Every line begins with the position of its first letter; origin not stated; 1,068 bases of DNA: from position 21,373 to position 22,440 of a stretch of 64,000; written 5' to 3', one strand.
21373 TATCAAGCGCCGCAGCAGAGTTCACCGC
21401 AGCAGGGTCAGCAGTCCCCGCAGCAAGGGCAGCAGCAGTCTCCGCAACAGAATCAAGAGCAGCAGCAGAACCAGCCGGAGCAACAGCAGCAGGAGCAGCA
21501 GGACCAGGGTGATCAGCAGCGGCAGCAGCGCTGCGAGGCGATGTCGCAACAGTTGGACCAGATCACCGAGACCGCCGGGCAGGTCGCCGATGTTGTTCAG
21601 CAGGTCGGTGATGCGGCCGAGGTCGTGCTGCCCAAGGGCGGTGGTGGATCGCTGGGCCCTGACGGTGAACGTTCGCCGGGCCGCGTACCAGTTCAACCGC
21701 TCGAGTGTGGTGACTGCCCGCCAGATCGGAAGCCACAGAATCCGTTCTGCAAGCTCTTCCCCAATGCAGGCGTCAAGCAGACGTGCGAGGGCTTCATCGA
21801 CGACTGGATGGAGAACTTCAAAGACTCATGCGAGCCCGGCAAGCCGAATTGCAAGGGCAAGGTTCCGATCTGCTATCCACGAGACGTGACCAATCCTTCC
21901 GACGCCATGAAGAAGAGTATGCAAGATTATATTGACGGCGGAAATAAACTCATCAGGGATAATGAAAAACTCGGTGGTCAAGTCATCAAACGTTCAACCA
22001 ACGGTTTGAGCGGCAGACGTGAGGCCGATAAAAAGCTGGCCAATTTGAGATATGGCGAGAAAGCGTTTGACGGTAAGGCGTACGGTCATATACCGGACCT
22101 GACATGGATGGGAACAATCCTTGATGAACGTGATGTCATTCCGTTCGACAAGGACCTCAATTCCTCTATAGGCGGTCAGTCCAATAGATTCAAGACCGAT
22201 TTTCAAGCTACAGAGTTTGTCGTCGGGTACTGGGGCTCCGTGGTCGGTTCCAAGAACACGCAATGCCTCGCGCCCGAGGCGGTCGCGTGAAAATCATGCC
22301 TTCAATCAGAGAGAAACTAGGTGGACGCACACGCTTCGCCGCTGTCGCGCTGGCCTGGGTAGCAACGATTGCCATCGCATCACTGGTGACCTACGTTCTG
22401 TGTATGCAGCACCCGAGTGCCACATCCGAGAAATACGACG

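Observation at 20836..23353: Prophage moron island encoding a polymorphic-toxin-like membrane protein, an NTF2-like partner and a lipoprotein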

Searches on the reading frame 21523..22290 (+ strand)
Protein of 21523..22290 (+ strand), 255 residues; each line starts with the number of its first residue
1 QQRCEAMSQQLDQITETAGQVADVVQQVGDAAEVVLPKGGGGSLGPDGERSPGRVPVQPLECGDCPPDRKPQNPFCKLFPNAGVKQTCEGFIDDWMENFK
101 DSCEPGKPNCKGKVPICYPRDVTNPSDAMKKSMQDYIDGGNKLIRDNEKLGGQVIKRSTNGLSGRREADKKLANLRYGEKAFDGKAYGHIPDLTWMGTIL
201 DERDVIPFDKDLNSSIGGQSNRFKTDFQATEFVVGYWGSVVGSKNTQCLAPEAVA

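Call 14: search_solved_structures(query=window:21523-22290:+, max_evalue=10, show_alignments=2)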
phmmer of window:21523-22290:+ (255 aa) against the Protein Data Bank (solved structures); distinct sequences matched with E-value up to 10: 2.
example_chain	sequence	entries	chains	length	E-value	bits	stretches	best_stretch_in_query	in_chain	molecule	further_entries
2gmi_B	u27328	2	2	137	0.82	12.1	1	28-79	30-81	Ubiquitin-conjugating enzyme variant MMS2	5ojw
1jat_B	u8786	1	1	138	0.84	12.1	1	28-79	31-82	Ubiquitin-Conjugating Enzyme Variant Mms2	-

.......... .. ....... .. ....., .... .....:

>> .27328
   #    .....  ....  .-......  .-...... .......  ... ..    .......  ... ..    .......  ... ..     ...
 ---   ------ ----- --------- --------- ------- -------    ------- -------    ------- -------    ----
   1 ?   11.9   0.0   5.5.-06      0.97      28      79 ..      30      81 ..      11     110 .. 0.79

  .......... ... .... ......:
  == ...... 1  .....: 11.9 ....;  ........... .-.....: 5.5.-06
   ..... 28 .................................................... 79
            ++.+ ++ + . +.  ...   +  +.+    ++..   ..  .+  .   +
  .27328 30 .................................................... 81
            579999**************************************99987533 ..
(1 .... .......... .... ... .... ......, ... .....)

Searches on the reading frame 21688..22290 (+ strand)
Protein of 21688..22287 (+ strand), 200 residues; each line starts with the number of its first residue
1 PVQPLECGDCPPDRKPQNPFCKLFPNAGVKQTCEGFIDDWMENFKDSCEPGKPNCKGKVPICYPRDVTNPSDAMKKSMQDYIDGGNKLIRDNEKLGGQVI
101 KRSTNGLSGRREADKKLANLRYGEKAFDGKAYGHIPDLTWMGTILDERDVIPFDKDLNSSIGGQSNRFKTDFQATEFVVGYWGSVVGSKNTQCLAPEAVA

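Call 12: search_protein_families(library=ncbifam, proteins=[window:21790-22290:+], max_evalue=1)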
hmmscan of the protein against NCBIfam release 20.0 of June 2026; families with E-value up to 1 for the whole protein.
window:21790-22290:+ (166 aa): 0 families

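Call 13: search_protein_families(library=phrogs, proteins=[window:21790-22290:+], max_evalue=0.1)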
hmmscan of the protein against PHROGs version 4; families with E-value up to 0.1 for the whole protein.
window:21790-22290:+ (166 aa): 1 family
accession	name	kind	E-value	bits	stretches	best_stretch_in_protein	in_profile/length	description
phrog_30921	-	unknown function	2.1e-100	337.8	1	1-166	321-489/489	-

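Call 22: search_protein_representatives(protein=window:21688-22287:+)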
Query: 200 residues. Proteins with E-value up to 0.001 (for the whole library): 43; up to 1e-10: 9; up to 1e-30: 0. The best 43 are listed.
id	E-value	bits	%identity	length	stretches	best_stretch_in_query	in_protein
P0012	4.1e-25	104.9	40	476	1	1-195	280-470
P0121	2.2e-22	96.0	43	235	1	48-194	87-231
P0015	8.6e-21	90.8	40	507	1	48-185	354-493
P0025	1.4e-18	83.5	40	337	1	49-183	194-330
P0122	6.0e-18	81.5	42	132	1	61-184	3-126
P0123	1.2e-17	80.5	40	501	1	44-195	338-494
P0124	9.7e-16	74.3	44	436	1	46-194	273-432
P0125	1.4e-12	63.9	37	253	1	49-184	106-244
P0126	9.8e-12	61.2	37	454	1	46-184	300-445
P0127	1.5e-10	57.3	36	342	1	53-183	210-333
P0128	4.0e-08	49.4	33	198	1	52-180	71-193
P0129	4.8e-08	49.2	33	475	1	55-182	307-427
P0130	6.3e-07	45.5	35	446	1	50-180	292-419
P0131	1.7e-06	44.1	31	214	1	48-177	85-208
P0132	2.6e-06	43.5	29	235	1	45-183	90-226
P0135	6.7e-06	42.1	29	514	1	61-179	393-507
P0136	7.9e-06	41.9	30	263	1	62-179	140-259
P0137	1.4e-05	41.1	32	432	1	57-177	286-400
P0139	1.7e-05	40.8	33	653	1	69-178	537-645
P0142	5.1e-05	39.3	27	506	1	54-184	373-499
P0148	1.6e-04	37.6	31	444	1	64-178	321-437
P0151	2.3e-04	37.2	34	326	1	57-177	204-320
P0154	3.5e-04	36.6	33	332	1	77-180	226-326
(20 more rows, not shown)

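Call 24: search_protein_families(library=pfam, proteins=[P0129, P0139, P0130, P0136, P0148, P0151, P0154, P0137, P0142, P0135], max_evalue=0.01)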
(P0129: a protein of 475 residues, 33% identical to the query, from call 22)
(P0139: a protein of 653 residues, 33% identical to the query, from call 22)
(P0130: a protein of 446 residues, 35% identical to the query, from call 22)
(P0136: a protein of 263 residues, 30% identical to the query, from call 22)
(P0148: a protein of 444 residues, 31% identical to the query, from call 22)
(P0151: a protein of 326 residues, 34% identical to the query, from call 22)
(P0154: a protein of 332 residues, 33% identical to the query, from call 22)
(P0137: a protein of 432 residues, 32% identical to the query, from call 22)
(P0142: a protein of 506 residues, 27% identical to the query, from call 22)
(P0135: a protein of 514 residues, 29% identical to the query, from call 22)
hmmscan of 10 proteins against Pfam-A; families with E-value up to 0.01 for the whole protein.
P0129 (475 aa): 0 families

P0139 (653 aa): 1 family
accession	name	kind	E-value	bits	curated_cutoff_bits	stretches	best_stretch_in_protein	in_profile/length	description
PF05593.20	RHS_repeat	-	2.1e-12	47.6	22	1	30-67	1-35/38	RHS Repeat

P0130 (446 aa): 0 families

P0136 (263 aa): 1 family
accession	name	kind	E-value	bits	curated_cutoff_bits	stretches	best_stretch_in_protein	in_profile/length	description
PF14107.11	DUF4280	-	2.3e-27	96.1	26.3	1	6-124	1-109/109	Domain of unknown function (DUF4280)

P0148 (444 aa): 1 family
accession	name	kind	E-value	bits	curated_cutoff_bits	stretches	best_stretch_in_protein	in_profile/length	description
PF14107.11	DUF4280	-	3.8e-08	34.3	26.3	1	12-116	2-109/109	Domain of unknown function (DUF4280)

P0151 (326 aa): 2 families
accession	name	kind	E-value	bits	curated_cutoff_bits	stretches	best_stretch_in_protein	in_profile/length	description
PF14449.11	PT-TG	-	3.4e-15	56.2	23.5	1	115-173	8-68/68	Pre-toxin TG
PF06013.18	WXG100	-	2.8e-11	44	27.3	1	3-88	1-86/86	Proteins of 100 residues with WXG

P0154 (332 aa): 6 families
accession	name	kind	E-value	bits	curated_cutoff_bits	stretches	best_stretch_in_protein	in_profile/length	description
PF07591.16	PT-HINT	-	3.8e-17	63.3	27.7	1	73-201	4-137/137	Pretoxin HINT domain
PF14890.11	Intein_splicing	-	4.3e-06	27.1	35.8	1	161-200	121-155/155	Intein splicing domain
PF05203.21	Hom_end_hint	-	4.5e-05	24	32.1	1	64-94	1-31/228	Hom_end-associated Hint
PF01079.26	Hint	-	0.00068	19.7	29.7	1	59-190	8-144/213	Hint module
PF14623.11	Vint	-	0.00084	19.6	27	1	63-145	1-75/166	Hint-domain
PF13403.11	Hint_2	-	0.0047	17.7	28.4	0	65-162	21-121/147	Hint domain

P0137 (432 aa): 0 families

P0142 (506 aa): 2 families
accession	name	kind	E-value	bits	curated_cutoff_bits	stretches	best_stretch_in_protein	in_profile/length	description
PF00413.30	Peptidase_M10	-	9.7e-05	22.7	24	1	205-231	108-134/159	Matrixin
PF02031.22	Peptidase_M7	-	0.00061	20.3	25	1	127-224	9-97/133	Streptomyces extracellular neutral proteinase (M7) family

P0135 (514 aa): 0 families

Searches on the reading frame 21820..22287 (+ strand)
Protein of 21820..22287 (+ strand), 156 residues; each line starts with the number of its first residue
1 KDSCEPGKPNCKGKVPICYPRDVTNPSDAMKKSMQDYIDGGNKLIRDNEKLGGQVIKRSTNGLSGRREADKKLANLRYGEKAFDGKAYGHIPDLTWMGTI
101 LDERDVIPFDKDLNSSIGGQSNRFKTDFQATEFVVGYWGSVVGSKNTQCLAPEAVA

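Call 28: search_solved_structures(query=A4, max_evalue=10, show_alignments=3)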
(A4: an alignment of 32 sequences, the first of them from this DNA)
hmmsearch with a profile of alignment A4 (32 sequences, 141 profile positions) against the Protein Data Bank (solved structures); distinct sequences matched with E-value up to 10: 1.
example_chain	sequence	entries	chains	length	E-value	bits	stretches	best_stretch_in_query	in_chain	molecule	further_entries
8fzz_A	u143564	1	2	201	0.46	13.9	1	59-117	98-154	Ntox15 domain-containing protein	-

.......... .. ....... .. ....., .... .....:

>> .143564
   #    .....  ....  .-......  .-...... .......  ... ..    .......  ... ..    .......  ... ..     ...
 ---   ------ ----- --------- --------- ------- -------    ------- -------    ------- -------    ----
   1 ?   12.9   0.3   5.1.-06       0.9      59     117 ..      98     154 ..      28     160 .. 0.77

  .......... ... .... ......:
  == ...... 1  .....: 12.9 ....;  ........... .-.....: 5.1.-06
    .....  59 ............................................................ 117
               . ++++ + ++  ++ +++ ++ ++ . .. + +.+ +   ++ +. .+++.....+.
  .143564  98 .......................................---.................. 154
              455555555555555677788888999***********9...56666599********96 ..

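Call 30: search_protein_families(library=pfam, alignment_id=A4, max_evalue=1)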
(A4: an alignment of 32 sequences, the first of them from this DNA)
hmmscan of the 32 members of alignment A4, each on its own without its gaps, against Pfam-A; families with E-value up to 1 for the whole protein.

A. member 1, seq(156 aa): 0 families

B. families by the number of members that match (of 32 scanned): 6 families
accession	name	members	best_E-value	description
PF15604.11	Ntox15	3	0.0012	Novel toxin 15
PF08619.15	Nha1_C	2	0.13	Alkali metal cation/H+ antiporter Nha1 C terminus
PF00816.26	Histone_HNS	1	0.11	H-NS histone C-terminal domain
PF09558.15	DUF2375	1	0.24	Protein of unknown function (DUF2375)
PF02425.20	GBP_PSP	1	0.37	Paralytic/GBP/PSP peptide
PF24422.1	DUF7552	1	0.39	Domain of unknown function (DUF7552)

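Call 36: predict_structure(alignment_id=A4)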
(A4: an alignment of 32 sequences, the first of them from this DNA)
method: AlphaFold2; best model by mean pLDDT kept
length: 156 residues; sequences in the alignment: 32
mean_pLDDT: 94.0   pTM: 0.87
mean pLDDT of the five models: 94.0, 94.0, 93.7, 93.6, 92.8
residues with pLDDT >= 90: 141; 70-90: 8; 50-70: 6; < 50: 1
segments of 3 or more residues with pLDDT < 50: none
pLDDT, mean of each block of 10 residues (from residue 1): 68 96 97 98 98 97 96 98 98 97 96 97 96 97 92 75
secondary structure, 60 per line:
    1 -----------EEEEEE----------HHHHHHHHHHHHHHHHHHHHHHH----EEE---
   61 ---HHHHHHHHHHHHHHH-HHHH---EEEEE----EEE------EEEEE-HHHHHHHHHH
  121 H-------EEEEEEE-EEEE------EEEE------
elements in order: E12-17 H28-50 E55-57 H64-78 H80-83 E87-91 E96-98 E105-109 H111-121 E129-135 E137-140 E147-150

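Call 38: fold_search(model_id=the predicted structure, library=pdb)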
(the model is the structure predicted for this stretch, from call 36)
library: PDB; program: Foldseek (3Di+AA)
matches with E <= 10: 33; with E <= 0.001: 0
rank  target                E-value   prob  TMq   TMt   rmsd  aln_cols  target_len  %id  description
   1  8fzy_A                2.7e-01  0.30  0.34  0.29   7.9       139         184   19  Bacteroides spp. Ntox15 domain type VI secretion system effector Tde1 (released 2023-07-05)
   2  8fzy_B                3.3e-01  0.33  0.35  0.31   8.2       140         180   19  Bacteroides spp. Ntox15 domain type VI secretion system effector Tde1 (released 2023-07-05)
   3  6uf5                  1.6e+00  0.01  0.12  0.09  17.4       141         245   10  Crystal structure of B. subtilis TagT (released 2020-01-29)
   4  8qfi                  2.4e+00  0.02  0.19  0.11  16.2       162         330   11  Room temperature crystal structure of the Photoactivated Adenylate Cyclase OaPAC after blue light excitation at 1.8 us d (released 2023-11-01)
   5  8tw3_F                2.9e+00  0.03  0.17  0.09  14.1       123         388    9  hMPV fusion protein complexed with single domain antibodies sdHMPV16 and sdHMPV12 (released 2024-01-24)
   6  8eay_A                3.1e+00  0.01  0.16  0.08  15.0       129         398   10  HMPV F complex with 4I3 Fab (released 2023-08-16)
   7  6ds7_A                3.5e+00  0.01  0.12  0.14  11.3        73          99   12  Crystal structure of MhuD R26S mutant with two hemes bound per active site (released 2019-06-19)
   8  7lsd_A                4.9e+00  0.08  0.16  0.16   2.9        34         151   12  Crystal structure of near-infrared fluorescent protein miRFP718nano (released 2022-02-23)
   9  6mgh_D                5.2e+00  0.08  0.16  0.16   2.9        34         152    9  X-ray structure of monomeric near-infrared fluorescent protein miRFP670nano (released 2018-12-19)
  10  6mps                  5.2e+00  0.01  0.10  0.08  19.3       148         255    8  TagT bound to LIIa-WTA (released 2018-10-17)
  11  6mpt                  5.6e+00  0.00  0.10  0.07  17.1       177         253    7  TagT bound to LI-WTA (released 2018-10-17)
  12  6mgh_H                6.0e+00  0.08  0.16  0.16   2.8        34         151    9  X-ray structure of monomeric near-infrared fluorescent protein miRFP670nano (released 2018-12-19)
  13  1tf1_B                6.0e+00  0.02  0.13  0.11   4.9        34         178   18  Crystal Structure of the E. coli Glyoxylate Regulatory Protein Ligand Binding Domain (released 2004-08-03)
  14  3h39_B                6.4e+00  0.01  0.15  0.07  15.3       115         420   11  The complex structure of CCA-adding enzyme with ATP (released 2009-10-13)
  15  7lt3_B                6.4e+00  0.01  0.13  0.06  13.1       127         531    9  NHEJ Long-range synaptic complex (released 2021-04-14)
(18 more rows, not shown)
